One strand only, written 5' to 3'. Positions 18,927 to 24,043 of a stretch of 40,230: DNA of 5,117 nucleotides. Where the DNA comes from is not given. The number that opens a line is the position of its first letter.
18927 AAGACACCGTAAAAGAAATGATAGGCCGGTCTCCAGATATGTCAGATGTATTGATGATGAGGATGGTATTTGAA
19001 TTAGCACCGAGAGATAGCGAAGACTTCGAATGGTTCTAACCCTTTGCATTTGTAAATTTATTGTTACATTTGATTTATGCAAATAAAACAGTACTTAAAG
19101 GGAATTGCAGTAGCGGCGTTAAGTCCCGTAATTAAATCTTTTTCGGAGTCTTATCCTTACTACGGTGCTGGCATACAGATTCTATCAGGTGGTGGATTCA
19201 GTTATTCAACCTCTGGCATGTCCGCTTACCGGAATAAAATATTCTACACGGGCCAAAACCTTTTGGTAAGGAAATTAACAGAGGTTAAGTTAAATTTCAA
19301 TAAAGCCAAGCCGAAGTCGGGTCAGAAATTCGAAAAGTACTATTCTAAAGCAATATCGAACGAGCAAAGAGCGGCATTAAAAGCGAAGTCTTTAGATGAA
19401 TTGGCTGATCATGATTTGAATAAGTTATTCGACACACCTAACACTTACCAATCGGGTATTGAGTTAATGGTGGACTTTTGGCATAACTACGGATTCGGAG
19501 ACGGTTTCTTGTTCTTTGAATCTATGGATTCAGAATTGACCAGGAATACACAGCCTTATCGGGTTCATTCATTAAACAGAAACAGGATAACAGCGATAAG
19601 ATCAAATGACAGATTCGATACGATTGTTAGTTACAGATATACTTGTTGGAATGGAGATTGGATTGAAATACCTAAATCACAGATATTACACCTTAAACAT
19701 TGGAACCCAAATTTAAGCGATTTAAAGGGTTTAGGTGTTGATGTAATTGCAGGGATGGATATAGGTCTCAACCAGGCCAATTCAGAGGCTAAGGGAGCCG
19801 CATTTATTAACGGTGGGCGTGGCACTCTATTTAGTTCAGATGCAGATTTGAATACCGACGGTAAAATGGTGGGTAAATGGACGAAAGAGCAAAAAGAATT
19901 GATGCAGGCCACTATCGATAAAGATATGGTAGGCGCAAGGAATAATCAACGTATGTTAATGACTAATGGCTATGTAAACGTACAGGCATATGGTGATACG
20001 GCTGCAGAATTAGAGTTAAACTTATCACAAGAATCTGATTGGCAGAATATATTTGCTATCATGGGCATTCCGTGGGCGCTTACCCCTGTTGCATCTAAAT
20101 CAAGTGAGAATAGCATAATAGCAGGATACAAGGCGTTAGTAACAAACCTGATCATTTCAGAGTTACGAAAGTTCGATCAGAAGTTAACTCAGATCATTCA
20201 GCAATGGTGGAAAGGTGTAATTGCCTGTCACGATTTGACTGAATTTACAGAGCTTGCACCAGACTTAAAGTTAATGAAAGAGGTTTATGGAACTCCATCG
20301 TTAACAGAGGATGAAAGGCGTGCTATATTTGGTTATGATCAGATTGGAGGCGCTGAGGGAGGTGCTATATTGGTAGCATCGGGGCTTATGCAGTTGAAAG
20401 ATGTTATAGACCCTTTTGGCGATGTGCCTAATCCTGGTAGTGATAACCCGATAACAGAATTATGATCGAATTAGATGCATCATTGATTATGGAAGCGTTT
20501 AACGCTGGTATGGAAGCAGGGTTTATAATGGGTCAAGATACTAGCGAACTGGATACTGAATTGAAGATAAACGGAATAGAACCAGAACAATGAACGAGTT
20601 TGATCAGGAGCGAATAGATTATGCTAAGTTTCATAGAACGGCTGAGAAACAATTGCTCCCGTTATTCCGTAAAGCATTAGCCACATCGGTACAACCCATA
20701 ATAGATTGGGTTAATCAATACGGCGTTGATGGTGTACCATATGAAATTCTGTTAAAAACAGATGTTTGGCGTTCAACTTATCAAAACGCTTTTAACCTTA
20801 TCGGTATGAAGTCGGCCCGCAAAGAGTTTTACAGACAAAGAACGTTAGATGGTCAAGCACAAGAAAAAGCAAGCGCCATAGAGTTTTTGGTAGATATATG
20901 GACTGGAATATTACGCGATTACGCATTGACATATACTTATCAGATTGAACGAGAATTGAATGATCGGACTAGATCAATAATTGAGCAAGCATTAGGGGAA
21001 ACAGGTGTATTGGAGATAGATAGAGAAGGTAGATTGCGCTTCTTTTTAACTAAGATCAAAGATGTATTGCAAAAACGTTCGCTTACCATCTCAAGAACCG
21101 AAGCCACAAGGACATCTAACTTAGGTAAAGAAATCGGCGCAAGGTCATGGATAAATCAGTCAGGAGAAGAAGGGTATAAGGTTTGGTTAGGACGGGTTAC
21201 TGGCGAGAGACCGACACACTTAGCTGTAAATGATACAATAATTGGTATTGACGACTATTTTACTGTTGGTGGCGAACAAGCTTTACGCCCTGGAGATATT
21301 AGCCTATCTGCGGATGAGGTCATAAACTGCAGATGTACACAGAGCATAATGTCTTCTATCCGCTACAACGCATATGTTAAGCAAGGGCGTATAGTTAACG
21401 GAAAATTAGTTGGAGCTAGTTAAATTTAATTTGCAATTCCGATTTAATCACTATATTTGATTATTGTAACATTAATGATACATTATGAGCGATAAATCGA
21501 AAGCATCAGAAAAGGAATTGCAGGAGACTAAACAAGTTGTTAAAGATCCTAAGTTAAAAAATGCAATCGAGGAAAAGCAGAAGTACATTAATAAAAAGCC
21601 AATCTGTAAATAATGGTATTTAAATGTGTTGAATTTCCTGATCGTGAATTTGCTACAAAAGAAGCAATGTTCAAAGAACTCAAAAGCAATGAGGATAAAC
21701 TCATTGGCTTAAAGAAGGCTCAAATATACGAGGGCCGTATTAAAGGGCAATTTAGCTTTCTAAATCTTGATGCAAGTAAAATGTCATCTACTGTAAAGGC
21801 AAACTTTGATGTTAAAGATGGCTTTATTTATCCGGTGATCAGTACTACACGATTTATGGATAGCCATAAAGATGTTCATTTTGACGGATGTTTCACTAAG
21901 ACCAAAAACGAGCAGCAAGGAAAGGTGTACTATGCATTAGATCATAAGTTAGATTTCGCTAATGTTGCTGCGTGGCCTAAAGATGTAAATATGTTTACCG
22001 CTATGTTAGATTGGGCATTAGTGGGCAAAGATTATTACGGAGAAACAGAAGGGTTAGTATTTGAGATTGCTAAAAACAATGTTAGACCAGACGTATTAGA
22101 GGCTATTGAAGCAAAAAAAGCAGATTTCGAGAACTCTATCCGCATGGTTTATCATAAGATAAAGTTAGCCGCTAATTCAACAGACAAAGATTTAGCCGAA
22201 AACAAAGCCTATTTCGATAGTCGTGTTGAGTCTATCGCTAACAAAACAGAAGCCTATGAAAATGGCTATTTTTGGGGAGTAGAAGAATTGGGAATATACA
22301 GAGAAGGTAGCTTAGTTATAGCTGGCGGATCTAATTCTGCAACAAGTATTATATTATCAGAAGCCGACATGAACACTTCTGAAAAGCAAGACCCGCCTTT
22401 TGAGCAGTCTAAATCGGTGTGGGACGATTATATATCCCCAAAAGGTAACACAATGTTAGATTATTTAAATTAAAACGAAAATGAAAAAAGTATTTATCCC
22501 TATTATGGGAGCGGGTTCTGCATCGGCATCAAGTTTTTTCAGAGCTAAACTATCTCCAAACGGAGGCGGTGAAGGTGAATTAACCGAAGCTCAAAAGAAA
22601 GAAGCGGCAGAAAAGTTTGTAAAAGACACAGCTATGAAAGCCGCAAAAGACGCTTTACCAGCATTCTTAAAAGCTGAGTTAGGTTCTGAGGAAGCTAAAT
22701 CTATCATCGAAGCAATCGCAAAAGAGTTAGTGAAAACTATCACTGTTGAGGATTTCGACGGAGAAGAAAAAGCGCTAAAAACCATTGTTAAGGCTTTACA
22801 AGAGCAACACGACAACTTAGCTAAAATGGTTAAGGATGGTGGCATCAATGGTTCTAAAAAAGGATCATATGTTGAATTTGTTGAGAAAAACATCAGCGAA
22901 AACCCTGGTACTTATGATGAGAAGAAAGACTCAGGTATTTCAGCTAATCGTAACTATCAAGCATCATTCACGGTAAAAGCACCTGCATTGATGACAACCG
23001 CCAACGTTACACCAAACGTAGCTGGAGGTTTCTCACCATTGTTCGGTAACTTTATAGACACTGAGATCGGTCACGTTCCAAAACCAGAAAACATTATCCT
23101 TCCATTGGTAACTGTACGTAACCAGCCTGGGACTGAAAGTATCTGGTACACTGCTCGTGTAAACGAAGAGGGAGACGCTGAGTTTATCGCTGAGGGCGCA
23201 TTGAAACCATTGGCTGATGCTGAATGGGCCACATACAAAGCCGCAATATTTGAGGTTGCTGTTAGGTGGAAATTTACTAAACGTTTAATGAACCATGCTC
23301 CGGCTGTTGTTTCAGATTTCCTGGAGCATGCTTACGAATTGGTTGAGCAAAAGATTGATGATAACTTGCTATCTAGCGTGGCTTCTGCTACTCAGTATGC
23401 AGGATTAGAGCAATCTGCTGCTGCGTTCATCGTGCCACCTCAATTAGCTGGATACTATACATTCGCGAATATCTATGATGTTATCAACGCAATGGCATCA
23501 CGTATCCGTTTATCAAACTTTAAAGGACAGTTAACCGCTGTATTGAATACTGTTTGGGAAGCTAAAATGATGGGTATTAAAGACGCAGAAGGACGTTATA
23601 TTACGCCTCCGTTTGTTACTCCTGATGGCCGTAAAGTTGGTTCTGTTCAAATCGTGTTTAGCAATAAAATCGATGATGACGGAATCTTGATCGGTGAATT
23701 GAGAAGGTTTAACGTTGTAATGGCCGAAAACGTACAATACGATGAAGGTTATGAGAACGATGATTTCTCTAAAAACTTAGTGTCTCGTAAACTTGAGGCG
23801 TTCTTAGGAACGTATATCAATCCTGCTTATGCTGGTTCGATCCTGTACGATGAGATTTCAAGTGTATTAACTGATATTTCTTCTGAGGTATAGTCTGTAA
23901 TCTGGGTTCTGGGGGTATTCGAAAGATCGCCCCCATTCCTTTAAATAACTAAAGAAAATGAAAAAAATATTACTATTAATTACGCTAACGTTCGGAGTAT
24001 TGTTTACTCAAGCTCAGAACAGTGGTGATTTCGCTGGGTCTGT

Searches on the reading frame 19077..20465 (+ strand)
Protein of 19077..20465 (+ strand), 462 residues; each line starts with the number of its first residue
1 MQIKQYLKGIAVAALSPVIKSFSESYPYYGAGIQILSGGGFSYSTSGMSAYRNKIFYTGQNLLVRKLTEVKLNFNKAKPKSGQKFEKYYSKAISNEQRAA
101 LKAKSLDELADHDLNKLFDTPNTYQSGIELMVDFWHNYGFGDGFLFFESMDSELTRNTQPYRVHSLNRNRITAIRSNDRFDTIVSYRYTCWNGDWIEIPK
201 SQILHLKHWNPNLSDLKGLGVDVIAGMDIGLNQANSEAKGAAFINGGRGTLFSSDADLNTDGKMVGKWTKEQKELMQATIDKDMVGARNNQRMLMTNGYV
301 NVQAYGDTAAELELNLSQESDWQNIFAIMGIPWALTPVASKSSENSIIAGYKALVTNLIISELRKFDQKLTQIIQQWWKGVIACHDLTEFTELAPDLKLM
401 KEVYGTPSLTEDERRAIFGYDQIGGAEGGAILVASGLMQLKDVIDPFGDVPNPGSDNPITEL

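Call 7: search_protein_families(library=phrogs, max_evalue=0.001, proteins=[window:19077-20465:+])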
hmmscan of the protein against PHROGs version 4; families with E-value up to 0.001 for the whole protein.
window:19077-20465:+ (462 aa): 2 families
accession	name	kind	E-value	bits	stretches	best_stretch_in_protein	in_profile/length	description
phrog_2662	-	head and packaging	3.3e-18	66.6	1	108-427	99-412/717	portal protein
phrog_12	-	head and packaging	6.8e-16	59.4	1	38-434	78-428/646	portal protein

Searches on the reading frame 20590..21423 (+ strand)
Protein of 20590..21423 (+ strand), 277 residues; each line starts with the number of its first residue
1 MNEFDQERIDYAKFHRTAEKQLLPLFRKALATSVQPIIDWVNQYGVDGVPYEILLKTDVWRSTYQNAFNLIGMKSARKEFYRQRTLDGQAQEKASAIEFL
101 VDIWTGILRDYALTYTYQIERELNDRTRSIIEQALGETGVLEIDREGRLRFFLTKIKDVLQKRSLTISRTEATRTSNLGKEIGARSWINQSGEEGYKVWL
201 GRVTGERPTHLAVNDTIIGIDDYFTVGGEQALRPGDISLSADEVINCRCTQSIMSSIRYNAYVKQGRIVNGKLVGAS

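Call 102: search_protein_families(library=pfam, max_evalue=0.01, proteins=[window:20590-21423:+])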
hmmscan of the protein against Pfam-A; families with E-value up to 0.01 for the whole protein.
window:20590-21423:+ (277 aa): 1 family
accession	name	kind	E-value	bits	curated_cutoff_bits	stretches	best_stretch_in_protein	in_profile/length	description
PF04233.19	Phage_Mu_F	-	0.00026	22.2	29.6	1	155-251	26-111/112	Phage Mu protein F like protein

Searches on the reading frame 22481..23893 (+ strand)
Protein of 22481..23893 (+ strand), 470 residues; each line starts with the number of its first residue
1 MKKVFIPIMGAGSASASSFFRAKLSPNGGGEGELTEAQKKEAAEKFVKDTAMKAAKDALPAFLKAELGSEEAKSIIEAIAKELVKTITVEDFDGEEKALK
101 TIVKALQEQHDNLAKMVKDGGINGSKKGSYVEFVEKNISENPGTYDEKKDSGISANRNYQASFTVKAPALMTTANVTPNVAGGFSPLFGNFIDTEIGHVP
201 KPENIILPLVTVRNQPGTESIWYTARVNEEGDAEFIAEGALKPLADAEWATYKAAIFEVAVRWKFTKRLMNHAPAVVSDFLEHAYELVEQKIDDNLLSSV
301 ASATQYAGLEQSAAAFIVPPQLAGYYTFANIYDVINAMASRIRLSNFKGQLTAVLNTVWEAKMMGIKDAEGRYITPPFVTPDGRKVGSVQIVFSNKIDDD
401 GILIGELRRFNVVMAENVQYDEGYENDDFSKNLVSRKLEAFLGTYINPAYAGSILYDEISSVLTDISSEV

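Call 7: search_protein_families(library=phrogs, max_evalue=0.001, proteins=[window:22481-23893:+])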
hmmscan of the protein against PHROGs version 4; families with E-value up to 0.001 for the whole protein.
window:22481-23893:+ (470 aa): 1 family
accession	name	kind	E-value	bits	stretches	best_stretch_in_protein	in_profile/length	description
phrog_10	-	head and packaging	2e-19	71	1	63-442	268-620/752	major head protein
